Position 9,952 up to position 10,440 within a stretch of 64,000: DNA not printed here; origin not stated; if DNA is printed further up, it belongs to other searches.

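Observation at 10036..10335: GltD carries an in-frame ~100-aa N-terminal extension resembling an integrase Arm-type (DUF4102-like) DNA-binding domain plus a Ser/Thr/Pro linker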

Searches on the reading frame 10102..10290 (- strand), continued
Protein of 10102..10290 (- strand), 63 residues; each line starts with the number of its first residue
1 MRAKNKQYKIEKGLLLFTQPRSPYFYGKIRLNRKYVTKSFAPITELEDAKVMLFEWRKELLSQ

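Call 49: find_encoding_contigs(protein=P0160, flank=3000, max_places=3)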
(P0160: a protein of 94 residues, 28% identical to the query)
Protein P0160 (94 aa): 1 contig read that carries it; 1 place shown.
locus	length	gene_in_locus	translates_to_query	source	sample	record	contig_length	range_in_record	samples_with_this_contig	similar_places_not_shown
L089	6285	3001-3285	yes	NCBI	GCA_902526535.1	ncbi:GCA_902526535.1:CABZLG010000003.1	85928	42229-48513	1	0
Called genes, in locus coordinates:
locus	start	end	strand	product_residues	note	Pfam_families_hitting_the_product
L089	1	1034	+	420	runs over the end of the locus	PF00275:EPSP_synthase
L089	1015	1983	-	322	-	PF00089:Trypsin, PF13365:Trypsin_2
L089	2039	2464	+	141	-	PF00572:Ribosomal_L13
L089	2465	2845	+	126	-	PF00380:Ribosomal_S9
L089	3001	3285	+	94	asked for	-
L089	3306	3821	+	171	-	PF00355:Rieske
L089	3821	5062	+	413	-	PF00033:Cytochrome_B, PF13631:Cytochrom_B_N_2, PF00032:Cytochrom_B_C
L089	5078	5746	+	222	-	PF02167:Cytochrom_C1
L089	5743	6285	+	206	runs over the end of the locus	PF02798:GST_N, PF13417:GST_N_3, PF13409:GST_N_2, PF00043:GST_C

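Call 50: find_encoding_contigs(protein=P0206, flank=3000, max_places=3)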
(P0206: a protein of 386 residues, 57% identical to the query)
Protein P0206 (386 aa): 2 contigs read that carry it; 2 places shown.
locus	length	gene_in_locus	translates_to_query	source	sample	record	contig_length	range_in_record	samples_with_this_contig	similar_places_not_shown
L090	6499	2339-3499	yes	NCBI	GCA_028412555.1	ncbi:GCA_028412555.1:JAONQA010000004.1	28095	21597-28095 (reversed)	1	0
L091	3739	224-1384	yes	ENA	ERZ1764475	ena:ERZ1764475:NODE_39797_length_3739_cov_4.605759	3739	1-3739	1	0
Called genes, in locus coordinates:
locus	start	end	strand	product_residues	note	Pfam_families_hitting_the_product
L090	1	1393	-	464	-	PF02897:Peptidase_S9_N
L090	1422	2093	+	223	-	PF06790:UPF0259, PF25231:DUF7847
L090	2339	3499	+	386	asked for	PF00589:Phage_integrase (weak)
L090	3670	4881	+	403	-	PF10592:AIPR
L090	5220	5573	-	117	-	-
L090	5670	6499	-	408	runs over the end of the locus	PF00145:DNA_methylase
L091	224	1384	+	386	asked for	PF00589:Phage_integrase (weak)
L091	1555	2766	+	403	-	PF10592:AIPR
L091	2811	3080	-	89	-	-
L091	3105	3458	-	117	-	-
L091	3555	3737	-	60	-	?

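Call 57: fold_search(model_id=the predicted structure, library=viral)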
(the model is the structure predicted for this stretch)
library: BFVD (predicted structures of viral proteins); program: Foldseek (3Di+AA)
matches with E <= 10: 1331; with E <= 0.001: 0
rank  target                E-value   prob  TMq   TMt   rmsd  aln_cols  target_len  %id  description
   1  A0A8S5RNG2            4.8e-02  0.98  0.55  0.38   7.6        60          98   10  Uncharacterized protein [virus sp. ctBS918]
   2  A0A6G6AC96            6.9e-02  0.72  0.40  0.13   9.9        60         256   22  Group i intron endonuclease [Borely moumouvirus]
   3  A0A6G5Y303            8.4e-02  0.91  0.48  0.46   6.4        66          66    8  (no name in the UniProt tables at hand)
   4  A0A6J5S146            8.9e-02  0.94  0.50  0.32   6.7        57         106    5  Uncharacterized protein [uncultured Caudovirales phage]
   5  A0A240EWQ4            9.5e-02  0.91  0.50  0.33  13.7        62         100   10  (no name in the UniProt tables at hand)
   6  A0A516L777            1.0e-01  0.99  0.62  0.52   3.0        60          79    8  (no name in the UniProt tables at hand)
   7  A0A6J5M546            1.1e-01  0.72  0.42  0.22   8.4        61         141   15  Uncharacterized protein [uncultured Caudovirales phage]
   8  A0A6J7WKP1            1.1e-01  0.94  0.54  0.54   4.2        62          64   16  Uncharacterized protein [uncultured Caudovirales phage]
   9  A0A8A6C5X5            1.5e-01  0.98  0.56  0.65   2.8        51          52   10  Uncharacterized protein [Aeromonas phage PZL-Ah152]
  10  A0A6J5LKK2            1.5e-01  0.80  0.50  0.47   5.9        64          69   16  Uncharacterized protein [uncultured Caudovirales phage]
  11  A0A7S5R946            1.6e-01  0.69  0.45  0.22   9.6        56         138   11  (no name in the UniProt tables at hand)
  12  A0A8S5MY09            1.6e-01  0.47  0.34  0.34   9.7        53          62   13  MraZ protein [Siphoviridae sp. ctuUw41]
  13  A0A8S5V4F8            1.9e-01  0.89  0.50  0.33   4.5        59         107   15  Uncharacterized protein [Myoviridae sp. ctKkB1]
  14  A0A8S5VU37            2.0e-01  0.66  0.48  0.34   8.5        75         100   17  Uncharacterized protein [Ackermannviridae sp.]
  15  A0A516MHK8            2.1e-01  0.94  0.64  0.13   3.7        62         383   22  (no name in the UniProt tables at hand)
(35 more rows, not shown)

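Call 58: search_dna_similar(query=P0131, collection=phages, mode=protein, max_evalue=0.001, max_rows=15)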
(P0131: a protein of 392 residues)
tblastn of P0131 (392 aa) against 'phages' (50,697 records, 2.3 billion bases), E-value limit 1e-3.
No match.

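Call 59: search_dna_similar(query=P0131, collection=plasmids, mode=protein, max_evalue=0.001, max_rows=15)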
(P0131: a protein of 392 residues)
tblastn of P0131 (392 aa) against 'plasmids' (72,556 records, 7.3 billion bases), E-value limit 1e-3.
Records with a match: 4; places in all: 5; records where one place covers at least 80% of the query: 1.
Best place of each record, by identity: <60% 4.
By first word of the organism name: Asticcacaulis 2; Rhizobium 1; Novosphingobium 1.
By predicted mobility (MOB-suite, as given by PLSDB): non-mobilizable 2; conjugative 2.
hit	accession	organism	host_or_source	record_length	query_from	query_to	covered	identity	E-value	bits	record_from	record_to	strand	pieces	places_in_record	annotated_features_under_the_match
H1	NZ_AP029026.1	Asticcacaulis sp. DW145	-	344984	14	376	93%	23.4%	7e-11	72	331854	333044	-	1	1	site-specific integrase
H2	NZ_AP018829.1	Asticcacaulis excentricus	Lemna minor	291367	103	380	71%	25.9%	1e-12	77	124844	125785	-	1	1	site-specific integrase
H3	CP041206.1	Rhizobium sp. NIBRBAC000502774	Genome assembly,Coal mine soil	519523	119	376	66%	25.5%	7e-10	69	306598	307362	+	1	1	tyrosine-type recombinase/integrase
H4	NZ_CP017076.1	Novosphingobium resinovorum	single cell,soil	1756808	119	380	67%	24.2%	2e-15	86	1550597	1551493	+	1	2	none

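Call 60: get_annotated_region(hit=H1, flank=600)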
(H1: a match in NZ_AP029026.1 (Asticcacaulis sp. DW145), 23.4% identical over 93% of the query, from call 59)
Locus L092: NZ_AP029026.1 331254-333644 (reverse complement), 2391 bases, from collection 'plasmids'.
description: Asticcacaulis sp. DW145 plasmid pASDW145_1, complete sequence
organism: Asticcacaulis sp. DW145 (NCBI taxid 3095608)
taxonomy: Bacteria; Pseudomonadota; Alphaproteobacteria; Caulobacterales; Caulobacteraceae; Asticcacaulis; Asticcacaulis sp. DW145
host: -; source: -; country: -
typing (MOB-suite, as given by PLSDB): non-mobilizable; replicon rep_cluster_753
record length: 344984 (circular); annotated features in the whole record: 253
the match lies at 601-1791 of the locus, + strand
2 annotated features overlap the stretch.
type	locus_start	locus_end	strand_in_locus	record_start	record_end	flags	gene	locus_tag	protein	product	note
CDS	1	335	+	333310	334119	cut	-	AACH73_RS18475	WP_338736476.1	IclR family transcriptional regulator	GO:0006355 - regulation of DNA-templated transcription [Evidence IEA]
CDS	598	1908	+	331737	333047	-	-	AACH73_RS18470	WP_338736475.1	site-specific integrase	-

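Call 61: search_protein_families(library=pfam, proteins=[L092:598-1908:+, P0232, P0206, P0200], max_evalue=1)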
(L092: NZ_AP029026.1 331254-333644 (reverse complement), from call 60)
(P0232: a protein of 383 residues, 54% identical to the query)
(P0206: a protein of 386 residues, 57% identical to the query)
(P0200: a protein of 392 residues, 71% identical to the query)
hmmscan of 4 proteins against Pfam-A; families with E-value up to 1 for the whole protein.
L092:598-1908:+ (436 aa): 2 families
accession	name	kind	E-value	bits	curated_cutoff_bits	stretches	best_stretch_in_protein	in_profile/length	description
PF14659.12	Phage_int_SAM_3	-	7e-05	23.4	22.6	1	99-128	25-54/58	Phage integrase, N-terminal SAM-like domain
PF11173.13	DUF2960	-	0.16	12.9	27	1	189-231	9-48/79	Protein of unknown function (DUF2960)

P0232 (383 aa): 3 families
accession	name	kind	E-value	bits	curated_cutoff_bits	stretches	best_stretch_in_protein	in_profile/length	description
PF14659.12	Phage_int_SAM_3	-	6.2e-05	23.6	22.6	1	109-130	33-54/58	Phage integrase, N-terminal SAM-like domain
PF20172.3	DUF6538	-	0.034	14.3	27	1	30-57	24-51/60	Domain of unknown function (DUF6538)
PF13102.12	Phage_int_SAM_5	-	0.044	14.6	22.3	1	72-165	2-88/98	Phage integrase SAM-like domain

P0206 (386 aa): 6 families
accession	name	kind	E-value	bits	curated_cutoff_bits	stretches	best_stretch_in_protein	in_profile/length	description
PF00589.27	Phage_integrase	-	1.7e-06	28.4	27.1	1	220-360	27-155/172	Phage integrase family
PF24015.1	DUF7329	-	0.00067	19.6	27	1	132-214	68-148/242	Family of unknown function (DUF7329)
PF13495.12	Phage_int_SAM_4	-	0.0083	16.9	27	1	112-158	29-74/85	Phage integrase, N-terminal SAM-like domain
PF14659.12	Phage_int_SAM_3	-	0.012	16.2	22.6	1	98-136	21-57/58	Phage integrase, N-terminal SAM-like domain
PF13102.12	Phage_int_SAM_5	-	0.057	14.2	22.3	1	77-162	4-82/98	Phage integrase SAM-like domain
PF20172.3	DUF6538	-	0.08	13.1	27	1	32-53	23-44/60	Domain of unknown function (DUF6538)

P0200 (392 aa): 2 families
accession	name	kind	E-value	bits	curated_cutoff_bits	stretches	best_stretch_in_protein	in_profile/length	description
PF00589.27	Phage_integrase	-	9.9e-08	32.4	27.1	1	227-363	28-152/172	Phage integrase family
PF13102.12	Phage_int_SAM_5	-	0.011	16.5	22.3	1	99-167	18-80/98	Phage integrase SAM-like domain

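Call 62: find_related_loci(query=A3, collection=metagenome_contigs, flank=1500)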
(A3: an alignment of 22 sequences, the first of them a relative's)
Query A3 (86 aa) in metagenome_contigs; peptide patterns used: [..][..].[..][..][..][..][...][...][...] (x = any residue, [..] = any of these).
125 stretches matched a pattern; 79 encode a relative of the query (tblastn E <= 1e-3); 79 distinct loci.
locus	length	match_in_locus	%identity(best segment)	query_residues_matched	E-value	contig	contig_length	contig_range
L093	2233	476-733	100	1-86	2e-56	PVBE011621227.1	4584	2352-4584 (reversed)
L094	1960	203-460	100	1-86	1e-56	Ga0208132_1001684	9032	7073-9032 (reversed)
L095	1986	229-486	79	1-86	4e-45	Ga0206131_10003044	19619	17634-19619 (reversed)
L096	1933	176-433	79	1-86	4e-45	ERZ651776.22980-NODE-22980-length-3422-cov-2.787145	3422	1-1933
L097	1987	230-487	77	1-86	3e-39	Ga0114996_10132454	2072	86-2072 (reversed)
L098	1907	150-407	69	1-86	3e-34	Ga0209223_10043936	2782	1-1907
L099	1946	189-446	69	1-86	3e-34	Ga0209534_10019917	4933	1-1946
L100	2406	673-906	63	9-86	1e-32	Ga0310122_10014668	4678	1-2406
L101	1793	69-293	64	12-86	4e-31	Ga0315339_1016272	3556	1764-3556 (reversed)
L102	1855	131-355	64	12-86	4e-31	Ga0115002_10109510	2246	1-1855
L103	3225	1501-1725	64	12-86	4e-31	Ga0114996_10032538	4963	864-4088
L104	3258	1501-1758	53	1-86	1e-28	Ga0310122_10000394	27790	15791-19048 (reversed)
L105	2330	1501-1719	53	10-82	3e-27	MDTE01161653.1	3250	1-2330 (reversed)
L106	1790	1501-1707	62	7-75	6e-27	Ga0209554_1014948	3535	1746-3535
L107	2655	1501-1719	56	10-82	1e-26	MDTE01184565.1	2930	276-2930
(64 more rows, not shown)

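Call 65: list_cluster_members(proteins=[L089:2039-2464:+, L089:2465-2845:+, L089:3821-5062:+, L089:5078-5746:+, L084:2166-4766:+, L084:810-1820:+, L084:190-810:+, L090:1422-2093:+])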
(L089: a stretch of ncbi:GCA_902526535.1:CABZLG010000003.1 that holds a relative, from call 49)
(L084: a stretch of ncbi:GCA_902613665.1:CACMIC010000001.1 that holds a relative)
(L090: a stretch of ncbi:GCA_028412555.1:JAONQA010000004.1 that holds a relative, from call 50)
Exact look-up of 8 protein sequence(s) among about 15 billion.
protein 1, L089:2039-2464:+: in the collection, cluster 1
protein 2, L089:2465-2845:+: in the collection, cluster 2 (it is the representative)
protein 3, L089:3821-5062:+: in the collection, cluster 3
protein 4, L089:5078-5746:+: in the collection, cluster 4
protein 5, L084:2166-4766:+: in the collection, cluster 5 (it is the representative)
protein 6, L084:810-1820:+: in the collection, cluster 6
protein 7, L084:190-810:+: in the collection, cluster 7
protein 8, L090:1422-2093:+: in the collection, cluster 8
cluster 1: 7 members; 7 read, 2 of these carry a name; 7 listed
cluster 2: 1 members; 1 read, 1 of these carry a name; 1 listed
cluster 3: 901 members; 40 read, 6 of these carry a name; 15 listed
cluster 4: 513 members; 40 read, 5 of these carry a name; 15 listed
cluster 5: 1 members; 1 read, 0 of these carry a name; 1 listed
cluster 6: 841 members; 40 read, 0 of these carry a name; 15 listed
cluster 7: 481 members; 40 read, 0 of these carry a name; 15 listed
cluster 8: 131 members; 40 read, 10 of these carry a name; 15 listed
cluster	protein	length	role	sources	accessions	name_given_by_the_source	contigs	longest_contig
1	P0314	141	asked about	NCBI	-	-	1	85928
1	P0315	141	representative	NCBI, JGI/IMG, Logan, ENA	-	-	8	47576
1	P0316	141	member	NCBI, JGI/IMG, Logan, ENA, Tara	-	strand:- start:693 stop:1118 length:426 start_codon:yes stop_codon:yes gene_type:complete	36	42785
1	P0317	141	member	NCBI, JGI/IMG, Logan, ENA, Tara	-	strand:- start:153 stop:578 length:426 start_codon:yes stop_codon:yes gene_type:complete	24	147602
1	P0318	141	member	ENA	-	-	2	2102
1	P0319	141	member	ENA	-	-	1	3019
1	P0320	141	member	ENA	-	-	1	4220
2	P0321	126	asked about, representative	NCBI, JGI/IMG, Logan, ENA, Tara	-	strand:- start:168 stop:548 length:381 start_codon:yes stop_codon:yes gene_type:complete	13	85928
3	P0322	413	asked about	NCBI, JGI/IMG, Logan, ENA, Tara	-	strand:+ start:542 stop:1783 length:1242 start_codon:yes stop_codon:yes gene_type:complete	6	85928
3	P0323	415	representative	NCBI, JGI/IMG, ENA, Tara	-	strand:+ start:30198 stop:31445 length:1248 start_codon:yes stop_codon:yes ...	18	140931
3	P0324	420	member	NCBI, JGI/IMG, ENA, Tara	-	strand:+ start:102 stop:1364 length:1263 start_codon:yes stop_codon:yes gene_type:complete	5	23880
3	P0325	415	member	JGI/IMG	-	ubiquinol-cytochrome c reductase cytochrome b subunit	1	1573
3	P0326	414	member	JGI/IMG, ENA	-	ubiquinol-cytochrome c reductase cytochrome b subunit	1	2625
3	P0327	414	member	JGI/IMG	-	ubiquinol-cytochrome c reductase cytochrome b subunit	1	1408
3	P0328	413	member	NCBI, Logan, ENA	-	-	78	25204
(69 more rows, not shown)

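Call 85: search_protein_families(library=phrogs, proteins=[P0232, P0131, P0206], max_evalue=1)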
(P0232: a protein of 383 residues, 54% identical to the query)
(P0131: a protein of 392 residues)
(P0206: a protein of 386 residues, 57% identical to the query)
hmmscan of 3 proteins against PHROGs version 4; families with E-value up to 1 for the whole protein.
P0232 (383 aa): 1 family
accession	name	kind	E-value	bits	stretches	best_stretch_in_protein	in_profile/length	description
phrog_1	-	integration and excision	1.8e-20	74.7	1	19-367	121-432/611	integrase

P0131 (392 aa): 2 families
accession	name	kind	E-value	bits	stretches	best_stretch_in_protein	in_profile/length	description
phrog_1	-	integration and excision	2.9e-15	57.5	1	18-377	111-433/611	integrase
phrog_216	-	integration and excision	4.8e-05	23.6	1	227-362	80-207/301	integrase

P0206 (386 aa): 4 families
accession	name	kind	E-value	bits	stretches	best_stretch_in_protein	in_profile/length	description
phrog_1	-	integration and excision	6.3e-17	63.1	1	17-371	112-434/611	integrase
phrog_216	-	integration and excision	0.00021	21.5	1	234-380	91-232/301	integrase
phrog_37981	-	unknown function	0.046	15.2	1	46-134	13-96/98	-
phrog_10426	-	integration and excision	0.25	12.1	1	15-58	1-43/193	integrase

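Call 91: predict_structure(alignment_id=A3)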
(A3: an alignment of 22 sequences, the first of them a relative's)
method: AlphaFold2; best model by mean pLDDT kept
length: 86 residues; sequences in the alignment: 22
mean_pLDDT: 77.7   pTM: 0.60
mean pLDDT of the five models: 77.7, 76.9, 76.1, 75.9, 75.7
residues with pLDDT >= 90: 35; 70-90: 23; 50-70: 18; < 50: 10
segments of 3 or more residues with pLDDT < 50: 1-3, 80-86
pLDDT, mean of each block of 10 residues (from residue 1): 53 82 89 91 91 93 88 56 43
secondary structure, 60 per line:
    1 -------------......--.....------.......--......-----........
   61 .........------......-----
elements in order: E14-19 E22-26 E33-39 E42-47 H53-69 H76-81

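Call 93: fold_search(model_id=the predicted structure, library=pdb)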
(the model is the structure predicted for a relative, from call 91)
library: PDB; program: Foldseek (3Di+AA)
matches with E <= 10: 497; with E <= 0.001: 0
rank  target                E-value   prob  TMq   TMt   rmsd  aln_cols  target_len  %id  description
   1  2l3c_MODEL_1_A        4.0e-01  0.13  0.20  0.23  11.4        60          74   18  Solution structure of ADAR2 dsRBM1 bound to LSL RNA (released 2010-10-27)
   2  5mu3_B                5.1e-01  0.23  0.28  0.17   7.3        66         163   12  Crystal structure of Ctf19-Mcm21 kinetochore assembly bound with Ctf19-Mcm21 binding motif of central kinetochore subu (released 2017-11-01)
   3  2es3_B                6.9e-01  0.51  0.28  0.12   4.6        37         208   11  Crystal Structure of Thrombospondin-1 N-terminal Domain in P1 Form at 1.85A Resolution (released 2006-10-31)
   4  6sy0_A                7.8e-01  0.51  0.34  0.24   4.0        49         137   10  Structure of the Plasmodium falciparum SIP2 DNA-binding AP2 tandem repeat in complex with two SPE2 half-sites (released 2020-10-07)
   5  5npg_MODEL_1_A        9.4e-01  0.33  0.34  0.35   9.1        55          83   13  Solution structure of Drosophila melanogaster Loquacious dsRBD1 (released 2017-10-04)
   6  2x1g_B                9.4e-01  0.15  0.27  0.18  10.2        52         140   13  Crystal structure of Importin13 - Mago-Y14 complex (released 2010-02-16)
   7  4q63                  9.4e-01  0.09  0.21  0.20   7.9        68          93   13  Crystal Structure of Legionella Uncharacterized Protein Lpg0364 (released 2014-05-07)
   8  6sy0_B                1.0e+00  0.51  0.35  0.25   3.6        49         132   10  Structure of the Plasmodium falciparum SIP2 DNA-binding AP2 tandem repeat in complex with two SPE2 half-sites (released 2020-10-07)
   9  9g6k_LG               1.1e+00  0.44  0.39  0.25   3.3        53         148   17  LSU structure derived from the LSU sample of the mitoribosome from T. gondii. (released 2024-12-11)
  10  2erf                  1.1e+00  0.41  0.28  0.12   4.6        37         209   11  Crystal Structure of the Thrombospondin-1 N-terminal Domain at 1.45A Resolution (released 2006-01-17)
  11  9bv1_I                1.1e+00  0.12  0.21  0.09  13.1        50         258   18  M2A Midnolin-Proteasome (translocating) (released 2025-06-11)
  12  2l3j_MODEL_1_A        1.1e+00  0.09  0.21  0.11  12.7        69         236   19  The solution structure of the ADAR2 dsRBM-RNA complex reveals a sequence-specific read out of the minor groove (released 2010-10-27)
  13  5dv7_C                1.2e+00  0.12  0.28  0.19  12.9        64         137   11  Crystal Structure of NF90 tandem dsRBDs with dsRNA (released 2016-01-13)
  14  7drw_C                1.3e+00  0.16  0.20  0.08   8.2        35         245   20  Bovine 20S immunoproteasome in complex with two human PA28alpha-beta activators (released 2021-01-20)
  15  2gia_G                1.3e+00  0.11  0.28  0.17  10.4        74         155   12  Crystal structures of trypanosoma bruciei MRP1/MRP2 (released 2006-09-05)
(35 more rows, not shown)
